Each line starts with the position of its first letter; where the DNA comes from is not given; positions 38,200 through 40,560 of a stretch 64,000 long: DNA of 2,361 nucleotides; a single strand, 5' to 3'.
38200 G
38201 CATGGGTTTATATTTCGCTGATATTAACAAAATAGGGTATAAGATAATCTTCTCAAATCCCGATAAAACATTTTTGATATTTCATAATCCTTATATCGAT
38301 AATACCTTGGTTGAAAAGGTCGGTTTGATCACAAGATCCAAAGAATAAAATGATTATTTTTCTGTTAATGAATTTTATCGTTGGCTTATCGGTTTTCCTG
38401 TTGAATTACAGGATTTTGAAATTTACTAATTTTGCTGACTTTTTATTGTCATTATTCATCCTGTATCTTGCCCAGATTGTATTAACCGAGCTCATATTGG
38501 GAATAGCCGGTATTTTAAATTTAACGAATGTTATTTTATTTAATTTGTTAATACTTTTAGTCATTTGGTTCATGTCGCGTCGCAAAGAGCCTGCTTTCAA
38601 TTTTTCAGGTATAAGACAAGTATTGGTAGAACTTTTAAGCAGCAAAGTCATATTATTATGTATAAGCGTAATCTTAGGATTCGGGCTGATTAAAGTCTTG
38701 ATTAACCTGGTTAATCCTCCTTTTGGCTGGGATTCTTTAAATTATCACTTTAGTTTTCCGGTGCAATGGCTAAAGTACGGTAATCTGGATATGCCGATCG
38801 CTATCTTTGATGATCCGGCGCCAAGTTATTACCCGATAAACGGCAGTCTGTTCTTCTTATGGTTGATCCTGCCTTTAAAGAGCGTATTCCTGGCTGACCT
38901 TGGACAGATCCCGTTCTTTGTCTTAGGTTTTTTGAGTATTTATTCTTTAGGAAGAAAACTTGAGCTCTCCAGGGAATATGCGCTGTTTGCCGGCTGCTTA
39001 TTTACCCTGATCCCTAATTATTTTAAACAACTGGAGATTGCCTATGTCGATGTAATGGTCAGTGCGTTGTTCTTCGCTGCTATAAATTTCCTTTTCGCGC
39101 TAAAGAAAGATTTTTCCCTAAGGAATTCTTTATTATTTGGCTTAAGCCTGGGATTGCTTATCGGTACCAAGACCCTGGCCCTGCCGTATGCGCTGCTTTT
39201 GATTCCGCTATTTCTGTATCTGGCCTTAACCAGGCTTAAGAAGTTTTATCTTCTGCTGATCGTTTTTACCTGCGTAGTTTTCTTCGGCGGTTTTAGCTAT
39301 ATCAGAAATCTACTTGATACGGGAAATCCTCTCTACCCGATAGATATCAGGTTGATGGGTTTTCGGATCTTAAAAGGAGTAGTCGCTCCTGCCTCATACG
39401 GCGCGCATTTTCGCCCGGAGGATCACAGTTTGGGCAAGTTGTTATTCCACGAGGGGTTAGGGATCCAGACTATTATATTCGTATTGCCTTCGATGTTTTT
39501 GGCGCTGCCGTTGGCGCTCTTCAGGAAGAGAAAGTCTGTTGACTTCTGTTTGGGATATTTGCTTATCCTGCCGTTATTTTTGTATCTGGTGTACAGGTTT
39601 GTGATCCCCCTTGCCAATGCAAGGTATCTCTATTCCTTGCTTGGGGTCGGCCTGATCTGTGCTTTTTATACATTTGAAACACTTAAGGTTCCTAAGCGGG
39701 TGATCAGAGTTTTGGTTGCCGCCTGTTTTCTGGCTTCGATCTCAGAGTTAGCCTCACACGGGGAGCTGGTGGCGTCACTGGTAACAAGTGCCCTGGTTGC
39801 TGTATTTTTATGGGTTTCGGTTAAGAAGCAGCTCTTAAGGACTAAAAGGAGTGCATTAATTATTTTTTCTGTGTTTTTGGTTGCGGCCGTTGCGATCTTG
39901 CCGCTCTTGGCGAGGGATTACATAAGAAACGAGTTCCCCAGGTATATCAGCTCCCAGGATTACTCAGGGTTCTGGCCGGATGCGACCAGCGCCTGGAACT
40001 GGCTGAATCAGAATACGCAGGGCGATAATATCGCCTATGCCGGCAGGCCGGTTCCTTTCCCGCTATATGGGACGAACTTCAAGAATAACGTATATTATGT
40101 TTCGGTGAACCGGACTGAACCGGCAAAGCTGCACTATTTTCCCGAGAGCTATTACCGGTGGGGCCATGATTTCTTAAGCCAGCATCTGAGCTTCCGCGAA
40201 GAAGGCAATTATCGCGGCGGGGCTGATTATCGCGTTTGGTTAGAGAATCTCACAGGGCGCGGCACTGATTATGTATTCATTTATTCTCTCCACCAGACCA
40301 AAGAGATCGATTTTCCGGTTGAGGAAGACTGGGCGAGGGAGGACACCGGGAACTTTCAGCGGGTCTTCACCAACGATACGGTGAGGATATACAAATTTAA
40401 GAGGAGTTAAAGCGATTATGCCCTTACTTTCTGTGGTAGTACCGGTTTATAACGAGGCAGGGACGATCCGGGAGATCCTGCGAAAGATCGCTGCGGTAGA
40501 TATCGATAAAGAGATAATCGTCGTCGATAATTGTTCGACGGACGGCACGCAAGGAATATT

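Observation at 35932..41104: Two polyprenyl-phosphate-sugar synthase and GT-C membrane transferase modules for periplasmic-side glycosylation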

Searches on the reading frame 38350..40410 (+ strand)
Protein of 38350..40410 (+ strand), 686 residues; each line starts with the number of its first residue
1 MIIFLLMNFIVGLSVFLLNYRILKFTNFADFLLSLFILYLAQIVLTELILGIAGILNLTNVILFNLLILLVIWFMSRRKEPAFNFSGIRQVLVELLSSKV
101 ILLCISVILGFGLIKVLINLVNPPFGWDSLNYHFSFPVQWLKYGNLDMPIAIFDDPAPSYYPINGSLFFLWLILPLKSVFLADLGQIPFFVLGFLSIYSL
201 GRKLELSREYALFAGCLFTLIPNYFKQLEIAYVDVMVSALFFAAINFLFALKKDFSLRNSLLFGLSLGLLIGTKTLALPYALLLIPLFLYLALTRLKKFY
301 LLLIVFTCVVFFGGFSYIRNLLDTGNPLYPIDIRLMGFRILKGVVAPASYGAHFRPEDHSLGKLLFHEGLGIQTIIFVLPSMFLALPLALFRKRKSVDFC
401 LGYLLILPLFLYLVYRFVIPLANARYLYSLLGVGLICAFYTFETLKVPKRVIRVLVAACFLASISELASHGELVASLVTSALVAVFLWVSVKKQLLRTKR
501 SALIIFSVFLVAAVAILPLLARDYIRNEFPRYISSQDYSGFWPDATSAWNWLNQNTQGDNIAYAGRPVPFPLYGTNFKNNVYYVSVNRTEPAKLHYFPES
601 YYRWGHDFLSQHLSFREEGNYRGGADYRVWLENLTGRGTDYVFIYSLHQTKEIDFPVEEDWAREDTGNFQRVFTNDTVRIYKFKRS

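Call 4: search_protein_families(library=pfam, proteins=[window:38350-40410:+], max_evalue=0.01)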
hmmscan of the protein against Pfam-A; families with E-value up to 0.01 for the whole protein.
window:38350-40410:+ (686 aa): 0 families

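Call 8: search_protein_families(library=ncbifam, proteins=[window:38350-40410:+], max_evalue=0.1)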
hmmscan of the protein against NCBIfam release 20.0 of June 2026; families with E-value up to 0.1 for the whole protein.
window:38350-40410:+ (686 aa): 1 family
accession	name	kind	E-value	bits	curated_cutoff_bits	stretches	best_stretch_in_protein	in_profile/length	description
NF047510.1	LIC_10190_fam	subfamily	3.4e-05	22.8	100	1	185-333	170-315/424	LIC_10190 family membrane protein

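Call 14: search_solved_structures(query=window:38350-40410:+, max_evalue=10)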
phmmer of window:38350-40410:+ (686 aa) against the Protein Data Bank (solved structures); distinct sequences matched with E-value up to 10: 0.

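Call 17: find_homologous_proteins(query=window:38350-40410:+, max_evalue=0.001)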
Query window:38350-40410:+ (686 aa): 480 proteins with E <= 0.001 among 8000 candidates; the best 120 are listed.
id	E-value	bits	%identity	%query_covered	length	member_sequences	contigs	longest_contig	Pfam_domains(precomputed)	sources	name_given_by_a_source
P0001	0.0e+0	1335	100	87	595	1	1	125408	-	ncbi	ncbi:hypothetical protein ACFL1K_00405 [Candidatus Omnitrophota bacterium]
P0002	0.0e+0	1166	79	97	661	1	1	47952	-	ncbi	ncbi:hypothetical protein ACFLZ3_01690 [Candidatus Omnitrophota bacterium]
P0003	1.6e-269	914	60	99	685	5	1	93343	-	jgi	jgi:hypothetical protein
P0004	3.2e-267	907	59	99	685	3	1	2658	-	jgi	jgi:hypothetical protein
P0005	1.7e-266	904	59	100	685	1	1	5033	PF26626.1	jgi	-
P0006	2.0e-266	904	59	100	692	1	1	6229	-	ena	-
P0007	6.0e-266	903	59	100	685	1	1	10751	-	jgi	-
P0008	2.0e-265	901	59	99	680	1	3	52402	-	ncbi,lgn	-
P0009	3.4e-265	900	59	99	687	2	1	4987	-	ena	-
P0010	4.3e-265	900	59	99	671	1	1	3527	-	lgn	-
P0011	4.7e-265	900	59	100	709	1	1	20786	-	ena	-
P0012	2.2e-264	897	59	99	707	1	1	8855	-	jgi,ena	-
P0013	3.7e-264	897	58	99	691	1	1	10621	-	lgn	-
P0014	8.1e-264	896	58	100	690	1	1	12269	-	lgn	-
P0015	1.3e-263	895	59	99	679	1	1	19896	-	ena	-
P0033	1.5e-258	878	57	100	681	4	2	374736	-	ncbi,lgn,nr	ncbi:MAG: hypothetical protein PHC54_00435 [Candidatus Omnitrophica bacterium]|nr:hypothetical prote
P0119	4.3e-239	814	54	100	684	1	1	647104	-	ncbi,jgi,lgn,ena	ncbi:MAG: hypothetical protein WC532_02280 [Candidatus Omnitrophota bacterium]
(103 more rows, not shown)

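Call 31: predict_structure(alignment_id=A1)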
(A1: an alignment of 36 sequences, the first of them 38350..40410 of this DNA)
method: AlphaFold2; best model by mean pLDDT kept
length: 686 residues; sequences in the alignment: 36
mean_pLDDT: 84.8   pTM: 0.89
mean pLDDT of the five models: 84.8, 82.8, 81.8, 80.3, 77.8
residues with pLDDT >= 90: 301; 70-90: 304; 50-70: 73; < 50: 8
segments of 3 or more residues with pLDDT < 50: 128-131
pLDDT, mean of each block of 10 residues (from residue 1): 87 95 90 96 94 89 96 93 74 85 92 83 56 52 62 64 82 74 78 96 95 94 77 87 97 95 97 90 95 91 95 89 88 86 86 74 71 89 95 93 96 88 85 97 95 93 82 90 91 76 80 81 76 60 77 87 68 65 79 79 82 86 86 91 83 86 93 92 82
secondary structure, 60 per line:
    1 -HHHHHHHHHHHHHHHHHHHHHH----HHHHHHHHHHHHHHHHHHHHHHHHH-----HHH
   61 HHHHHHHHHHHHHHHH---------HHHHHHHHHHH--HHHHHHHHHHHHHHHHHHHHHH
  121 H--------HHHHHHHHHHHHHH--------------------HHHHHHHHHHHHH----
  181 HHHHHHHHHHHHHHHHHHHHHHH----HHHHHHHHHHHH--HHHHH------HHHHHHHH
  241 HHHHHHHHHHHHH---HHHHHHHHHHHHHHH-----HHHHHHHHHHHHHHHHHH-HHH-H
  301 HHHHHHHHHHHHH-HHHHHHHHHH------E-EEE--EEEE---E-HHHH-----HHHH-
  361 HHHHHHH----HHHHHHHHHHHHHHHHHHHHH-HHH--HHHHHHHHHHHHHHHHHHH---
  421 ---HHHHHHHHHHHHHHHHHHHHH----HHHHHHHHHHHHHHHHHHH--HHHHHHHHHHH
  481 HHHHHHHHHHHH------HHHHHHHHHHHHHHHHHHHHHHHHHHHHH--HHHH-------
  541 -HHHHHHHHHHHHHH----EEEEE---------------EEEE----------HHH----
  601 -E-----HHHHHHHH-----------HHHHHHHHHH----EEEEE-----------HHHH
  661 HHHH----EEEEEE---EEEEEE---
elements in order: H2-23 H28-52 H58-76 H86-96 H99-121 H130-143 H164-176 H181-203 H208-219 H222-226 H233-253 H257-271 H277-294 H300-313 H315-324 E333-335 E338-341 H347-350 H356-359 H361-367 H372-392 H399-417 H424-444 H449-467 H470-492 H499-527 H530-533 H542-555 E560-564 E580-583 H608-615 H627-636 E641-645 H657-664 E669-674 E678-683

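Call 34: fold_search(model_id=the predicted structure, library=pdb)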
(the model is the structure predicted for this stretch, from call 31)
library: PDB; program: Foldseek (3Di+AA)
matches with E <= 10: 170; with E <= 0.001: 9
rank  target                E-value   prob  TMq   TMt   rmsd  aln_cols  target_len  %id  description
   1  7oci_F                3.7e-05  1.00  0.41  0.43  13.4       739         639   12  Cryo-EM structure of yeast Ost6p containing oligosaccharyltransferase complex (released 2022-02-16)
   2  6ezn_F                1.1e-04  1.00  0.42  0.44  14.4       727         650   12  Cryo-EM structure of the yeast oligosaccharyltransferase (OST) complex (released 2018-01-17)
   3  6w98_A                1.4e-04  1.00  0.40  0.24   9.5       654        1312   13  Single-Particle Cryo-EM Structure of Arabinofuranosyltransferase AftD from Mycobacteria (released 2020-05-13)
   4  5ezm                  3.0e-04  1.00  0.43  0.53  11.4       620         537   12  Crystal Structure of ArnT from Cupriavidus metallidurans in the apo state (released 2016-02-17)
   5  6ftg_5                4.6e-04  1.00  0.36  0.38  18.2       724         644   12  Subtomogram average of OST-containing ribosome-translocon complexes from canine rough microsomal membranes (released 2018-03-21)
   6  8age_A                5.6e-04  1.00  0.39  0.41  14.2       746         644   10  Structure of yeast oligosaccharylransferase complex with acceptor peptide bound (released 2022-12-07)
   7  9s6u_A                6.4e-04  1.00  0.36  0.43  11.8       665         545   11  Ternary cryo-EM structure of human ALG9 with Dol25-PP-GlcNAc2Man8, Dol25-P-Man and Fab (released 2026-03-18)
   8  8b6l_I                8.7e-04  1.00  0.34  0.34  19.6       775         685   12  Subtomogram average of the human Sec61-TRAP-OSTA-translocon (released 2022-12-07)
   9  8agb_A                9.0e-04  1.00  0.39  0.41  14.2       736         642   11  Structure of yeast oligosaccharylransferase complex with lipid-linked oligosaccharide bound (released 2022-12-07)
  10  5f15                  1.2e-03  1.00  0.40  0.48  12.9       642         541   12  Crystal Structure of ArnT from Cupriavidus metallidurans bound to Undecaprenyl phosphate (released 2016-02-17)
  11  6s7t_A                1.2e-03  1.00  0.31  0.30  15.7       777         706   12  Cryo-EM structure of human oligosaccharyltransferase complex OST-B (released 2019-12-18)
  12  3wak                  1.3e-03  1.00  0.33  0.27  14.2       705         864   13  Crystal structure of the Archaeoglobus fulgidus oligosaccharyltransferase (O29867_ARCFU) in the apo form (released 2013-10-30)
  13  6s7o_A                1.4e-03  1.00  0.39  0.41  14.2       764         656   12  Cryo-EM structure of human oligosaccharyltransferase complex OST-A (released 2019-12-18)
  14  6c26_A                1.4e-03  1.00  0.39  0.41  15.2       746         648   12  The Cryo-EM structure of a eukaryotic oligosaccharyl transferase complex (released 2018-01-31)
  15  5gmy_A                2.1e-03  1.00  0.35  0.29  14.0       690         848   12  Crystal structure of the Archaeoglobus fulgidus oligosaccharyltransferase (O29867_ARCFU) tethered with an acceptor pep (released 2017-02-01)
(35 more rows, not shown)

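Call 44: find_encoding_contigs(protein=P0119, flank=10000, max_places=1)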
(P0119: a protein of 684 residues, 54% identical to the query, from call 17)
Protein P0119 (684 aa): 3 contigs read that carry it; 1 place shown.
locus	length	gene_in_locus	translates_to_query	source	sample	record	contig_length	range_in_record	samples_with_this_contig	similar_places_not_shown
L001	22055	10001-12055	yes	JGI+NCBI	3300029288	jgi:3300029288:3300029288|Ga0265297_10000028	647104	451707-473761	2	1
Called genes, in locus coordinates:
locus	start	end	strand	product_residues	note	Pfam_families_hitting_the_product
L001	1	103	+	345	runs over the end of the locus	PF00535:Glycos_transf_2, PF10111:Glyco_tranf_2_2, PF13641:Glyco_tranf_2_3, PF13632:Glyco_trans_2_3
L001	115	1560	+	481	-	PF02310:B12-binding, PF04055:Radical_SAM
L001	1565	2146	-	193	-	PF08242:Methyltransf_12 (weak), PF08241:Methyltransf_11, PF13489:Methyltransf_23 (weak), PF13649:Methyltransf_25 (weak)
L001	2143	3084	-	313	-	PF00534:Glycos_transf_1, PF13692:Glyco_trans_1_4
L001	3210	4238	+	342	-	PF10111:Glyco_tranf_2_2, PF13641:Glyco_tranf_2_3, PF00535:Glycos_transf_2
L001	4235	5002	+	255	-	PF02353:CMAS (weak), PF01209:Ubie_methyltran, PF13489:Methyltransf_23, PF13847:Methyltransf_31, PF08241:Methyltransf_11, PF08242:Methyltransf_12, PF13649:Methyltransf_25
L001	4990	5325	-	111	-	-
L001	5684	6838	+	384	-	-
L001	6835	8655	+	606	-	PF02543:Carbam_trans_N, PF16861:Carbam_trans_C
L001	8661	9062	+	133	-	PF19588:SxtJ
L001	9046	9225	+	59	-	-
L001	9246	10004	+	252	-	PF11306:DUF3108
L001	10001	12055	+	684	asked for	-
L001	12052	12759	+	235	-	PF00535:Glycos_transf_2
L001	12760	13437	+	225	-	PF00535:Glycos_transf_2, PF10111:Glyco_tranf_2_2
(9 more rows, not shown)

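Call 45: find_encoding_contigs(protein=P0033, flank=10000, max_places=1)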
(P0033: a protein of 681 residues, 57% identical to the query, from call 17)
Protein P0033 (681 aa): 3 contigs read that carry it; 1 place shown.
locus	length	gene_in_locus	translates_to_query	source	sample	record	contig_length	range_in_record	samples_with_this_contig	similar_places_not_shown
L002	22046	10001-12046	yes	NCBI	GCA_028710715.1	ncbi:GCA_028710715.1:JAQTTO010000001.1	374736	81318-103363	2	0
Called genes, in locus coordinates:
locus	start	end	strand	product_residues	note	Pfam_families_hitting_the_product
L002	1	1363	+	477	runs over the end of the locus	PF02310:B12-binding, PF19864:Radical_SAM_N2 (faint), PF04055:Radical_SAM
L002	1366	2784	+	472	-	PF02310:B12-binding, PF04055:Radical_SAM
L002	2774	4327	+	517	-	PF02366:PMT (weak), PF13231:PMT_2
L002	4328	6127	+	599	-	-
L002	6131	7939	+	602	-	PF02543:Carbam_trans_N, PF16861:Carbam_trans_C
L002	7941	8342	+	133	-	PF19588:SxtJ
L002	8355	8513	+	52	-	PF19451:DUF5989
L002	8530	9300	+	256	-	PF11306:DUF3108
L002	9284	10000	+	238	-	PF13489:Methyltransf_23, PF02353:CMAS (weak), PF08003:Methyltransf_9 (weak), PF13847:Methyltransf_31, PF08241:Methyltransf_11, PF08242:Methyltransf_12, PF13649:Methyltransf_25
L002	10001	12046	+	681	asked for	-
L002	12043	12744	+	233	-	PF00535:Glycos_transf_2, PF10111:Glyco_tranf_2_2, PF13641:Glyco_tranf_2_3 (weak)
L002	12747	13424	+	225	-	PF00535:Glycos_transf_2, PF10111:Glyco_tranf_2_2 (weak)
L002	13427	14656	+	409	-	PF04932:Wzy_C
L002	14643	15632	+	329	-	PF01075:Glyco_transf_9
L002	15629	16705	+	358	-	PF01075:Glyco_transf_9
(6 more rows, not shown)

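Call 54: find_related_loci(query=A1, collection=genome_contigs, flank=10000)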
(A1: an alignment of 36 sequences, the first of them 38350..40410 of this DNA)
Query A1 (686 aa) in genome_contigs; peptide patterns used: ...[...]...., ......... (x = any residue, [..] = any of these).
107 stretches matched a pattern; 96 encode a relative of the query (tblastn E <= 1e-3); the best 80 are kept; 79 distinct loci.
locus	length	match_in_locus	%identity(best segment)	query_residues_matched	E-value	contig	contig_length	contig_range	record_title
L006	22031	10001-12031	78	1-686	0e+0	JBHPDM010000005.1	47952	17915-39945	Candidatus Omnitrophota bacterium isolate SAG AM-311-A19 NODE_5_length_47952_cov_32.935841, whole genome shotgun sequenc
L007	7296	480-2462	58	14-682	0e+0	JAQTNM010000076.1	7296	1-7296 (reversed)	MAG: Candidatus Omnitrophota bacterium isolate STA_64 NODE_22684_length_7296_cov_2.475101_Sandtown_A, whole genome shotg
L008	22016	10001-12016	57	1-682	0e+0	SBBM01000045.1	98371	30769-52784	MAG: Planctomycetales bacterium isolate Bin_37_1_1 Hy_contig16224, whole genome shotgun sequence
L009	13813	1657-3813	56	1-685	0e+0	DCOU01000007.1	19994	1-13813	MAG TPA_asm: Candidatus Omnitrophica bacterium UBA1562 UBA1562_contig_14602, whole genome shotgun sequence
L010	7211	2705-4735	56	1-685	0e+0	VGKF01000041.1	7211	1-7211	MAG: Candidatus Omnitrophota bacterium isolate K_DeepCast_150m_m2_086 K_DeepCast_150m_m2_086_Ga0194126_10021990, whole g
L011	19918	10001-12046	57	1-682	0e+0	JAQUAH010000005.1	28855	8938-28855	MAG: Candidatus Omnitrophota bacterium isolate STC_8 NODE_3278_length_28855_cov_2.739453_Sandtown_C, whole genome shotgu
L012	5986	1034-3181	55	1-685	0e+0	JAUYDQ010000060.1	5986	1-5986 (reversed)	MAG: Candidatus Omnitrophota bacterium isolate C20_metabat.bin.43 C20_k141_609913, whole genome shotgun sequence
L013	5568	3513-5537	57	3-685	0e+0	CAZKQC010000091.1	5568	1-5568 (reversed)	MAG TPA_asm: uncultured Planctomycetales bacterium isolate SRP098346_co1_321 genome assembly, contig: NODE_21524_length_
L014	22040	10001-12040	54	1-682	0e+0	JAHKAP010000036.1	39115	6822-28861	MAG: Candidatus Omnitrophota bacterium isolate Undefined_mixed_planktonic.mb.47 Undefined_mixed_pl.mb.47_k141_545959, wh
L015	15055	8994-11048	57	1-685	0e+0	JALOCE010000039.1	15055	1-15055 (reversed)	MAG: Candidatus Omnitrophota bacterium isolate SO_2017_LW4 bin 43 scaffold_7686_c1_LW137-91_2017, whole genome shotgun s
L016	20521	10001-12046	55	1-685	0e+0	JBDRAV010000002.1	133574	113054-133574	MAG: Candidatus Omnitrophota bacterium isolate MEGAHIT-group-1.1018 k141_11508058, whole genome shotgun sequence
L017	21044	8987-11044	53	1-685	0e+0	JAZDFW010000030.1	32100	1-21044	MAG: Candidatus Omnitrophota bacterium isolate MEGAHIT-group-0.225 k141_9716867, whole genome shotgun sequence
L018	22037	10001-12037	53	1-682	0e+0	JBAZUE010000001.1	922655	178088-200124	MAG: Candidatus Omnitrophota bacterium isolate SO_2017_GW1_22 NODE_22_length_922655_cov_1.522083_OW334_2017, whole genom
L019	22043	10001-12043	54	1-682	0e+0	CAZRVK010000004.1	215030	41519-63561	MAG TPA_asm: uncultured Planctomycetales bacterium isolate binchicken_co117_54 genome assembly, contig: NODE_53_length_2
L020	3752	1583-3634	54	3-682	0e+0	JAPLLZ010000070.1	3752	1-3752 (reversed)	MAG: Candidatus Omnitrophota bacterium isolate LacPavin_0419_WC90_MAG_39_8 LacPavin_0419_WC90_scaffold_1035049, whole ge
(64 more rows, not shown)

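Call 61: search_solved_structures(query=A1, max_evalue=1)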
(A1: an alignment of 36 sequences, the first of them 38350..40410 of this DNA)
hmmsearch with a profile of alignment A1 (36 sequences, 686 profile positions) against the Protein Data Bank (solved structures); distinct sequences matched with E-value up to 1: 0.

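Call 85: search_protein_families(library=pfam, alignment_id=A1, max_evalue=0.1)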
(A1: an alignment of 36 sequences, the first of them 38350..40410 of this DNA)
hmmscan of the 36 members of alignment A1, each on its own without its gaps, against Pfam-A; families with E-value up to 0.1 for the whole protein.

A. member 1, window:38350-40410:+ (686 aa): 0 families

B. families by the number of members that match (of 36 scanned): 4 families
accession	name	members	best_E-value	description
PF11847.13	GT-C_AftD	4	0.02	Alpha-(1->3)-arabinofuranosyltransferase, N-terminal GT-C domain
PF13231.12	PMT_2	3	0.016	Dolichyl-phosphate-mannose-protein mannosyltransferase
PF22827.1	GldL_N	2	0.0046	GldL N-terminal domain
PF09801.14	SYS1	1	0.0055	Integral membrane protein S linking to the trans Golgi network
